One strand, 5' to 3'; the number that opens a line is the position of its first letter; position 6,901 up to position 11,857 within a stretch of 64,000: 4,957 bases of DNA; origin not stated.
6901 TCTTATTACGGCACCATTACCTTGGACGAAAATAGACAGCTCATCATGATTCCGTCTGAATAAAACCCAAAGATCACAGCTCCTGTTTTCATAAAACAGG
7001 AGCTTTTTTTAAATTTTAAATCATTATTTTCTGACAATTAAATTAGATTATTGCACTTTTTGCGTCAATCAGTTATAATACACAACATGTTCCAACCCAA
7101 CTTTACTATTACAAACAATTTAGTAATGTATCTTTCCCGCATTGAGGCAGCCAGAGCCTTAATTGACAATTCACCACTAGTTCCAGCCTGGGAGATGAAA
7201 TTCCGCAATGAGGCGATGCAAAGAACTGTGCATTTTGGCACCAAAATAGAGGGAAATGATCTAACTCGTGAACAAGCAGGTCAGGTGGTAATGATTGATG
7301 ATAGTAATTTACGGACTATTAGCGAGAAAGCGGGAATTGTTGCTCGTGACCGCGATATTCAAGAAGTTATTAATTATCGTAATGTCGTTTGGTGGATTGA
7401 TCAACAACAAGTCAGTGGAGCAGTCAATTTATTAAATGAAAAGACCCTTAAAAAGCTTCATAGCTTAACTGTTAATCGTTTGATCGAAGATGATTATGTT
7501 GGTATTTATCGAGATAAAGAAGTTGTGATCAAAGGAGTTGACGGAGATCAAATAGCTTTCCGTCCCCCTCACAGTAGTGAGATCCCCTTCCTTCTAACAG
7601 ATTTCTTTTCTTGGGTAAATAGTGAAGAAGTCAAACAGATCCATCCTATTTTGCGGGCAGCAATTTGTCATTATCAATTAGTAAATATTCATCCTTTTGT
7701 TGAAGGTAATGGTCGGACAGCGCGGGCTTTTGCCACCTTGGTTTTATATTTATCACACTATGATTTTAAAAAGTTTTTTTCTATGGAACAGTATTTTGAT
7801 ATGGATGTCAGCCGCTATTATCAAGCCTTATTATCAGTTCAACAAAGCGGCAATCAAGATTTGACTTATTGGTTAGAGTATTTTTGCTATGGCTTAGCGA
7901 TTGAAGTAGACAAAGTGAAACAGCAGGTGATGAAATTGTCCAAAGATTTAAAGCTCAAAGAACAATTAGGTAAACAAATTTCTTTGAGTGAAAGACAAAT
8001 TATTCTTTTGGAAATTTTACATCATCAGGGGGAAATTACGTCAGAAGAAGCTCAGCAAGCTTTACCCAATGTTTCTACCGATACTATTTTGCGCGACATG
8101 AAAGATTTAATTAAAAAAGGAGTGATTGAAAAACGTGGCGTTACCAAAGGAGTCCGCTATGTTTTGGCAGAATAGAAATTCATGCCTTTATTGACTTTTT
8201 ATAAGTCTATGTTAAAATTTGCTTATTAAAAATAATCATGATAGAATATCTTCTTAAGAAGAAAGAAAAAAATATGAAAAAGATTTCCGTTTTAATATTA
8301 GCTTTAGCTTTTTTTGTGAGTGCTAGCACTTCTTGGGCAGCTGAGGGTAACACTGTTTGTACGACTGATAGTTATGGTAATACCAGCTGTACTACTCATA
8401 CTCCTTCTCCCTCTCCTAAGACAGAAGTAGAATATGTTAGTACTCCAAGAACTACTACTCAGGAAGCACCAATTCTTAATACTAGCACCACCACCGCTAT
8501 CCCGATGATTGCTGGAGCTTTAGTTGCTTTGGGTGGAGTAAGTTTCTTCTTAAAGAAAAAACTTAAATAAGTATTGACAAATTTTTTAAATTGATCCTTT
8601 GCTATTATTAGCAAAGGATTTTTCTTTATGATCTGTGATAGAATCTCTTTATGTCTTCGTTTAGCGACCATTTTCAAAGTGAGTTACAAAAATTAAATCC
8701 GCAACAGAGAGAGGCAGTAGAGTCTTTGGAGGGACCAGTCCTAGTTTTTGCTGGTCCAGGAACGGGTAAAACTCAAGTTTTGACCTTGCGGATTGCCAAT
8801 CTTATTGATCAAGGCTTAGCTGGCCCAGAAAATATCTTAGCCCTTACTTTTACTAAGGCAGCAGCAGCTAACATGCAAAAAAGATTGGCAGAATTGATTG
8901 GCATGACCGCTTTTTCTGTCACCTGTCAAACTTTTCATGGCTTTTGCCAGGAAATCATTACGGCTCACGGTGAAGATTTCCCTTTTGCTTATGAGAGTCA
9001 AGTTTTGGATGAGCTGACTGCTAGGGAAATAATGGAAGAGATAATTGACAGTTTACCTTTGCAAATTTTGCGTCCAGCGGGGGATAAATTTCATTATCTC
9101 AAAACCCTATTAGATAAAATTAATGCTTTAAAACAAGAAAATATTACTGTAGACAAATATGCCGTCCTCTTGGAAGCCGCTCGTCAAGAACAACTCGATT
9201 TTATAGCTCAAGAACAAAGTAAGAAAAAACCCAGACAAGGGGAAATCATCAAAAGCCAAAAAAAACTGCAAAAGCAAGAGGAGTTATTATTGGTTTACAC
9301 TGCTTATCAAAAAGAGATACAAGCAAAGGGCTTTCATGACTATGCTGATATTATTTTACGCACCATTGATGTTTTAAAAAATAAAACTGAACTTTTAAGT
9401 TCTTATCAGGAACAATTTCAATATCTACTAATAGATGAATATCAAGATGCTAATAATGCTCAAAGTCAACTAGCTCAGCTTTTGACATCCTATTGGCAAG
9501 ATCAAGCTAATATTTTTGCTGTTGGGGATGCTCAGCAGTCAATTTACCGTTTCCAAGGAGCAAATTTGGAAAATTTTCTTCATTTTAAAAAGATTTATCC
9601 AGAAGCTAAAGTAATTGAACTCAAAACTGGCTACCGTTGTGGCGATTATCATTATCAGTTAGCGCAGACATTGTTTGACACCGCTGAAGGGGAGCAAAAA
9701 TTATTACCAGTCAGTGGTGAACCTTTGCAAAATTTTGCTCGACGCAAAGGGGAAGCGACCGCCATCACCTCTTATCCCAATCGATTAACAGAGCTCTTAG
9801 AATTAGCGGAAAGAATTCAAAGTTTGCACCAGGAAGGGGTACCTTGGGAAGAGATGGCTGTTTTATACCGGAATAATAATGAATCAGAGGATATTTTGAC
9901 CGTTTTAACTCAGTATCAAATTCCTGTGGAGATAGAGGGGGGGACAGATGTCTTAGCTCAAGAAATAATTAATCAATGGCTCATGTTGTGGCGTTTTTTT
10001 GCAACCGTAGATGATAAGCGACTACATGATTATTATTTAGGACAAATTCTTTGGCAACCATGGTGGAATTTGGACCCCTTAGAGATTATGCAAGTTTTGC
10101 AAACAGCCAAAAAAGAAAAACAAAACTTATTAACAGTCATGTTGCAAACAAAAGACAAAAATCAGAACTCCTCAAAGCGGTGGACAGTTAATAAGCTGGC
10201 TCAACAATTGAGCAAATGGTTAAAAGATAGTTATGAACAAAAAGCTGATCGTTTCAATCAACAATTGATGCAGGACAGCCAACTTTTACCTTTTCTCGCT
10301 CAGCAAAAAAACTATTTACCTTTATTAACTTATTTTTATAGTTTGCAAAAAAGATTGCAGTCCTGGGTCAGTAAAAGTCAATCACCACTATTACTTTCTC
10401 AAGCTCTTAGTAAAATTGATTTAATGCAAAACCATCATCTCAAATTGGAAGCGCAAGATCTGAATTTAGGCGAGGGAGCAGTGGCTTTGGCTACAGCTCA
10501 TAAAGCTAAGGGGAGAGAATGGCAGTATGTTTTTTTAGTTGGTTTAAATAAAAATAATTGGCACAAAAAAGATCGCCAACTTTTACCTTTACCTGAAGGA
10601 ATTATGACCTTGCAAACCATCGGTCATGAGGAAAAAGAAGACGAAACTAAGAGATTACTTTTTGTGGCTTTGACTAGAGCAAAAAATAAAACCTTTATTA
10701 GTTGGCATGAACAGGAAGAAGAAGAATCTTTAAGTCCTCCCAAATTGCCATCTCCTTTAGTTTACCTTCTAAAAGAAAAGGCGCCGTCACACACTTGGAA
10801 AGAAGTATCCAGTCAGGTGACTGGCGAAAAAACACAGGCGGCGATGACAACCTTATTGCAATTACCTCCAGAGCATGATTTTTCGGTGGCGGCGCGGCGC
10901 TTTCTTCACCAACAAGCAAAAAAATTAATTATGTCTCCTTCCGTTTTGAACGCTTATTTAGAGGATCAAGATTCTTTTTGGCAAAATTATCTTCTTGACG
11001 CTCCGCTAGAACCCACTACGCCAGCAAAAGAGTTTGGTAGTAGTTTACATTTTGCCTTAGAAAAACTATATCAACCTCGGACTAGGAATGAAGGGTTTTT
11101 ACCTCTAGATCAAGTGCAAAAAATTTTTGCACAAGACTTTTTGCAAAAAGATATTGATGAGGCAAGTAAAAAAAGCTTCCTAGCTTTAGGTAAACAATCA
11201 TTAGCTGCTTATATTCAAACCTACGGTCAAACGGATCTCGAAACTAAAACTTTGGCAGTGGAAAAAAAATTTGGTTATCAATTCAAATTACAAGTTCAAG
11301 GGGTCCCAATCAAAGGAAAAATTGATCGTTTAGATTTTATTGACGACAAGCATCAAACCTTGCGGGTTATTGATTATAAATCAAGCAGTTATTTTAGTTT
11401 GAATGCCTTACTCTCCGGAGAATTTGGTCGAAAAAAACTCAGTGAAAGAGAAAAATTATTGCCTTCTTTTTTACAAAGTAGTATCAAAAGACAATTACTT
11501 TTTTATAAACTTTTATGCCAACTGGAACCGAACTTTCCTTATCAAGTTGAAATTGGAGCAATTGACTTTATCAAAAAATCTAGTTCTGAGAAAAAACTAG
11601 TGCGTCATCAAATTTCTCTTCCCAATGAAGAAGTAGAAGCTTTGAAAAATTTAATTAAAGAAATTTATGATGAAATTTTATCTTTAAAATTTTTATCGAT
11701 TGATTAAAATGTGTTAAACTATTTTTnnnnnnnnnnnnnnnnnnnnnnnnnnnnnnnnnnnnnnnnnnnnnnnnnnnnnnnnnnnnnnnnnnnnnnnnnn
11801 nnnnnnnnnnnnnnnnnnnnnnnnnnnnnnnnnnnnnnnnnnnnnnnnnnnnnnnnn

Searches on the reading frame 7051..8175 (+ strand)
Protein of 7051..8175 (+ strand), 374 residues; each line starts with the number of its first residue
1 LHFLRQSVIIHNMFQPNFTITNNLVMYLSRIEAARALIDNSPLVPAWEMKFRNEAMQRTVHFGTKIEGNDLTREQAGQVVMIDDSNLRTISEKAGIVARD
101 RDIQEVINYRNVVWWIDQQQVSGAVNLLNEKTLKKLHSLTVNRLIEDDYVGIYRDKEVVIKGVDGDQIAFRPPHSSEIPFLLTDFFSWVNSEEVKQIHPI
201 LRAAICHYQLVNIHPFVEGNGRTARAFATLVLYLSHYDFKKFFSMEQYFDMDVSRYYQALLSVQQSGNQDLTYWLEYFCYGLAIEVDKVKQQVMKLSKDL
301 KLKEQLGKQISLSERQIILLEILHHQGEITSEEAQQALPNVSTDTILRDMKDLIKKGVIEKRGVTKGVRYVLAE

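Call 3: search_protein_families(library=pfam, proteins=[window:7051-8175:+], max_evalue=0.01)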
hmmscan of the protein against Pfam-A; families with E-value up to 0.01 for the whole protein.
window:7051-8175:+ (374 aa): 5 families
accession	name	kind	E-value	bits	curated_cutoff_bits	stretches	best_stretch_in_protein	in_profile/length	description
PF02661.23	Fic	-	1.7e-21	77.3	24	1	128-232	2-93/93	Fic/DOC family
PF08220.18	HTH_DeoR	-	0.00019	21.6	21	1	315-361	1-46/57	DeoR-like helix-turn-helix domain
PF22381.2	Staph_reg_Sar_Rot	-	0.00067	20.1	27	1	301-362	1-61/85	Transcriptional regulator SarA/Rot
PF08279.18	HTH_11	-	0.0022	18.3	25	1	318-359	4-46/55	HTH domain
PF03965.22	Penicillinase_R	-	0.0047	17.7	22.6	0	313-370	2-62/115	Penicillinase repressor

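Call 4: search_protein_families(library=padloc, proteins=[window:7051-8175:+], max_evalue=0.01)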
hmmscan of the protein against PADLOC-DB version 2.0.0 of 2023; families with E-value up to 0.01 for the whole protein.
window:7051-8175:+ (374 aa): 11 families
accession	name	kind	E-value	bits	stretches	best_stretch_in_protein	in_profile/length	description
PDLC03963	SoFic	-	3e-47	159.8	1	26-362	27-340/361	-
PDLC04840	PDC-S04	-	1e-13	49.5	1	53-226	9-168/227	-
PDLC04966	PDC-S24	-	9.6e-13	45.8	1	123-230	227-334/497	-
PDLC04839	PDC-S04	-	2.7e-12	44.8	1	127-275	58-198/205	-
PDLC04836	PDC-S04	-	3.3e-11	40.8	1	64-226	34-181/244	-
PDLC04837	PDC-S04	-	1.2e-09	35.8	1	62-226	32-177/234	-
PDLC04838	PDC-S04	-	9.1e-07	26.9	1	196-239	126-169/209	-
PDLC01457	WYL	-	0.00042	18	1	312-372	2-59/229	"CAS-I,CAS-II,CAS-III,CAS-IV,CAS-V,CAS-VI; associated_signaling"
PDLC01879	CARF3--CARF_TM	-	0.00092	16.9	1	310-370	152-207/222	-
PDLC04842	PDC-S04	-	0.0041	14.9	0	207-232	104-130/202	-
PDLC01850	CARF3--CARF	-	0.0083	14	0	303-368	136-198/209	-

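Call 6: search_protein_families(library=ncbifam, proteins=[window:7051-8175:+], max_evalue=0.1)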
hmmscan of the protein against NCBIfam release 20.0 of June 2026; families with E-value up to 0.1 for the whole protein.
window:7051-8175:+ (374 aa): 11 families
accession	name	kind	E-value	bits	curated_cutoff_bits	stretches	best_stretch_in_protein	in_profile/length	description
NF046030.1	ProtAdlyltaseSoFic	equivalog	1.5e-16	60.3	550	1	122-313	102-287/361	protein adenylyltransferase Fic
TIGR02613.1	mob_myst_B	hypoth_equivalog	9.4e-11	41.9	124.4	1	100-257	22-166/186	mobile mystery protein B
NF041381.1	XopAC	subfamily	2.5e-05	23.2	450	1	167-226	341-405/451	XopAC/AvrAC family type III secretion system effector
TIGR01550.1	DOC_P1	subfamily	7.7e-05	22.9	38.65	1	203-241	55-93/122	type II toxin-antitoxin system death-on-curing family toxin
NF053606.1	Sta1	subfamily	0.00052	20.1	80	1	298-364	4-69/100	Sta1 family transcriptional regulator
NF040939.2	trans_reg_lrs14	equivalog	0.0039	17.2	90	1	297-362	4-69/103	Lrs14 family HTH-type transcriptional regulator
NF046029.1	ProtAdlyltaseNmFic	equivalog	0.0049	16.6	230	1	205-232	87-115/177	protein adenylyltransferase Fic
NF010257.0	PRK13703.1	subfamily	0.0081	15.4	294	1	222-297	62-136/248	conjugal pilus assembly protein TraF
TIGR01884.1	cas_HTH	subfamily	0.0091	15.4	60.2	1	282-373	107-199/202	CRISPR-associated CARF protein Csa3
NF006368.0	PRK08593.1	equivalog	0.014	14.1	570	1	71-173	313-410/448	aspartate aminotransferase family protein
NF007720.0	PRK10411.1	equivalog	0.036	13.4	259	1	314-363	4-53/243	L-fucose operon activator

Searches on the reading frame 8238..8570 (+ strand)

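Call 3: search_protein_families(library=pfam, proteins=[window:8238-8570:+], max_evalue=0.01)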
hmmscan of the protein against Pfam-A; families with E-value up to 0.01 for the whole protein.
window:8238-8570:+ (110 aa): 1 family
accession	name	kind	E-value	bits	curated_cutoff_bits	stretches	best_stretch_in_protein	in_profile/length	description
PF11593.13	Med3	-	0.00075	19.3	29.3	1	11-87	110-187/398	Mediator complex subunit 3 fungal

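Call 4: search_protein_families(library=padloc, proteins=[window:8238-8570:+], max_evalue=0.01)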
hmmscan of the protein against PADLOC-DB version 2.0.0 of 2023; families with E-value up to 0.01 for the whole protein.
window:8238-8570:+ (110 aa): 0 families

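Call 6: search_protein_families(library=ncbifam, proteins=[window:8238-8570:+], max_evalue=0.1)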
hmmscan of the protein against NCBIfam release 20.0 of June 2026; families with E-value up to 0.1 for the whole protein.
window:8238-8570:+ (110 aa): 4 families
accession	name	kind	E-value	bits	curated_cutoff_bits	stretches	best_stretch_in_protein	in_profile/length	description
NF053819.1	EF0750_LPXTG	subfamily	3.7e-06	27.4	47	1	13-109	1-104/105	EF2685/EF0750 family sortase-dependent surface protein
TIGR03065.1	srtB_sig_QVPTGV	subfamily_domain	0.012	15.3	21.35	1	86-108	9-31/32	QVPTGV class sortase B protein-sorting domain-containing protein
NF040942.2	hypo_ExtJ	equivalog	0.028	14.8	52.5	1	13-42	1-29/77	selenite/tellurite reduction operon protein ExtJ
TIGR01167.1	LPXTG_anchor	domain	0.035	14.8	15.9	1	82-108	5-32/34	LPXTG cell wall anchor domain-containing protein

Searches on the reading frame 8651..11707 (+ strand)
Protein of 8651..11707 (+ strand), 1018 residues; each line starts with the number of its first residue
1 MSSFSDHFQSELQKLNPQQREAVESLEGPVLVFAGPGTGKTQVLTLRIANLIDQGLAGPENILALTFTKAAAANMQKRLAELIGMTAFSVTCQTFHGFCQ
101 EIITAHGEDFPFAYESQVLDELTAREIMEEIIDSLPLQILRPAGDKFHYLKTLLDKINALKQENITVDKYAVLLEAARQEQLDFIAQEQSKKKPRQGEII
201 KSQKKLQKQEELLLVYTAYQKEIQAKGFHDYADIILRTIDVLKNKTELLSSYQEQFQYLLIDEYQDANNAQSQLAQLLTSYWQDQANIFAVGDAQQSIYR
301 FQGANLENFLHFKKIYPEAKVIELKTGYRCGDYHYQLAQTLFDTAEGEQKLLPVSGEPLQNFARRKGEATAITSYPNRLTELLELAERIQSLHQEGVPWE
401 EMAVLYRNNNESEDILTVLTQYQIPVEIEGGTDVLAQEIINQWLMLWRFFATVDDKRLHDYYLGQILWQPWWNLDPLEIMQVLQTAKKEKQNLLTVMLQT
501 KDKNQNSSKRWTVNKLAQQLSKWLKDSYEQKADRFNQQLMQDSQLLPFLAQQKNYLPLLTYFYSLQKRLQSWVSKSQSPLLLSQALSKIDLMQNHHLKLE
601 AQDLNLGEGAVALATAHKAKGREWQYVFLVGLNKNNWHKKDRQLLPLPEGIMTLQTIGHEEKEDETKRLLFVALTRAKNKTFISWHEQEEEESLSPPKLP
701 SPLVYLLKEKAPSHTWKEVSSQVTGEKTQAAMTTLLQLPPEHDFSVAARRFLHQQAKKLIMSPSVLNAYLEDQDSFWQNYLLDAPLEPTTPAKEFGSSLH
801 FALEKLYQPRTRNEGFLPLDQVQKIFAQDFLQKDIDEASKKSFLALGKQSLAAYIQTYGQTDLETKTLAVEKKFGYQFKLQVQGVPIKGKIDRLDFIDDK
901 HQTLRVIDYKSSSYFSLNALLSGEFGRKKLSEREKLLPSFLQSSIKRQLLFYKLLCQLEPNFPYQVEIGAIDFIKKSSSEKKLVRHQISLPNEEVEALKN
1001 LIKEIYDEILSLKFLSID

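Call 3: search_protein_families(library=pfam, proteins=[window:8651-11707:+], max_evalue=0.01)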
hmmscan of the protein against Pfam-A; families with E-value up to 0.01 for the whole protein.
window:8651-11707:+ (1018 aa): 9 families
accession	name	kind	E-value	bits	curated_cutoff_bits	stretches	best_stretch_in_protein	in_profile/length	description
PF00580.27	UvrD-helicase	-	4.2e-68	230.4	23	1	15-316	1-270/271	UvrD/REP helicase N-terminal domain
PF13361.12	UvrD_C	-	1e-28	101.3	25.6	1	322-688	1-350/350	UvrD-like helicase C-terminal domain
PF13245.12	AAA_19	-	2.8e-20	73.3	25.1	1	19-301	1-133/134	AAA domain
PF12705.13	PDDEXK_1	-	3.7e-17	63.5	22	1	761-1010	2-225/247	PD-(D/E)XK nuclease superfamily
PF13604.12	AAA_30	-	8.3e-11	42.4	27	2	14-98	1-76/191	AAA domain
PF13538.12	UvrD_C_2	-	4.5e-08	33.3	27.4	0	614-633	5-24/52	UvrD-like helicase C-terminal domain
PF13086.12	AAA_11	-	6.3e-08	33.1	27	1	15-296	2-249/257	AAA domain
PF01443.25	Viral_helicase1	-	6.8e-06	26.5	21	0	251-341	53-138/228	Viral superfamily 1 RNA helicase core domain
PF00270.35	DEAD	-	0.00012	22.3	26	1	16-91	1-77/167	DEAD/DEAH box helicase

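Call 4: search_protein_families(library=padloc, proteins=[window:8651-11707:+], max_evalue=0.01)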
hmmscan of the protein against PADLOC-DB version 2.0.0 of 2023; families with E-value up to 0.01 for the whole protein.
window:8651-11707:+ (1018 aa): 49 families (the best 25 are shown)
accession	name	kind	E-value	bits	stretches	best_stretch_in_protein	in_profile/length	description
PDLC00114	GajB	-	6.4e-71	237.8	2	198-688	158-614/635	UrvD helicase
PDLC03802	RTasHel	-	6.7e-71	238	2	13-429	4-343/675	DRT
PDLC00117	GajB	-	7.2e-66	220.9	3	191-532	153-479/604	UrvD helicase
PDLC00132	GajB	-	4.4e-64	215.2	1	14-688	3-603/625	UrvD helicase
PDLC00103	GajB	-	1.7e-43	147.5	2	149-692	101-583/612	UrvD helicase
PDLC00107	GajB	-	2.5e-41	140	3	188-425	148-372/587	UrvD helicase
PDLC00127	GajB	-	2.9e-40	136.4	2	9-179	3-174/594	UrvD helicase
PDLC00119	GajB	-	3.7e-38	129.8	2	26-313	14-273/565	UrvD helicase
PDLC00130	GajB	-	1.9e-35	120.2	3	216-346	166-294/589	UrvD helicase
PDLC00121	GajB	-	7.5e-31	105.3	2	13-108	4-102/565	UrvD helicase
PDLC00110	GajB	-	5.2e-28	96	2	30-436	62-458/725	UrvD helicase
PDLC00134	GajB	-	2e-27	94.4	2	151-448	103-400/431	UrvD helicase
PDLC00104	GajB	-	8.1e-27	92.2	1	18-684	6-562/574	UrvD helicase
PDLC00116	GajB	-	1.6e-26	91.2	2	221-411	125-303/557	UrvD helicase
PDLC00138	GajB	-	3.8e-26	89.9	2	13-413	3-367/581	UrvD helicase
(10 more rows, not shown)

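Call 6: search_protein_families(library=ncbifam, proteins=[window:8651-11707:+], max_evalue=0.1)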
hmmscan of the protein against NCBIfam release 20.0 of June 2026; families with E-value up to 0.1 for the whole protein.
window:8651-11707:+ (1018 aa): 15 families
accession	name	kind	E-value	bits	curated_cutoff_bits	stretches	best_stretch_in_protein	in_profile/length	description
TIGR01073.1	pcrA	equivalog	1.1e-86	291.8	911.2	2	196-684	150-608/725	DNA helicase PcrA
TIGR01075.1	uvrD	equivalog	1.9e-76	257.8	1144.45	2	183-691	139-615/715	DNA helicase II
NF008743.0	PRK11773.1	equivalog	1.8e-75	254.7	965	2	183-690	144-619/720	DNA helicase II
TIGR01074.1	rep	equivalog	3.2e-73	247.1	951.45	2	192-689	146-615/668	DNA helicase Rep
NF008172.0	PRK10919.1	equivalog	2e-48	165.1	1168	2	201-724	153-648/673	DNA helicase Rep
NF008276.0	PRK11054.1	equivalog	4.3e-45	154.4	543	2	7-340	188-514/684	DNA helicase IV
TIGR02785.1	addA_Gpos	equivalog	3.2e-39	134.6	707.65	3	185-314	317-447/1234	helicase-exonuclease AddAB subunit AddA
TIGR02784.1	addA_alphas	equivalog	6.9e-33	114.1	860.75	3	30-82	13-64/1138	double-strand break repair helicase AddA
TIGR00609.1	recB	equivalog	2.4e-29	102.1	696.05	2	221-695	335-822/1175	exodeoxyribonuclease V subunit beta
NF010487.0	PRK13909.1-4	equivalog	2.2e-21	75.9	759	2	208-440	276-516/924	RecB-like helicase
NF010485.0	PRK13909.1-2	equivalog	2.3e-20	72.5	650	2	157-471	233-543/909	RecB-like helicase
NF010486.0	PRK13909.1-3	equivalog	2.9e-13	48.7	1109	2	256-426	331-510/921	RecB-like helicase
NF005367.0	PRK06895.1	equivalog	0.0057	16.6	265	1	244-310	32-97/190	anthranilate synthase component II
NF040671.1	PLuB_AAA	exception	0.016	12.6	999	1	11-86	812-885/1256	PLuB system helicase-like protein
NF041254.1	motor_HelR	exception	0.041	12.1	750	0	25-52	199-226/706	RNA polymerase recycling motor ATPase HelR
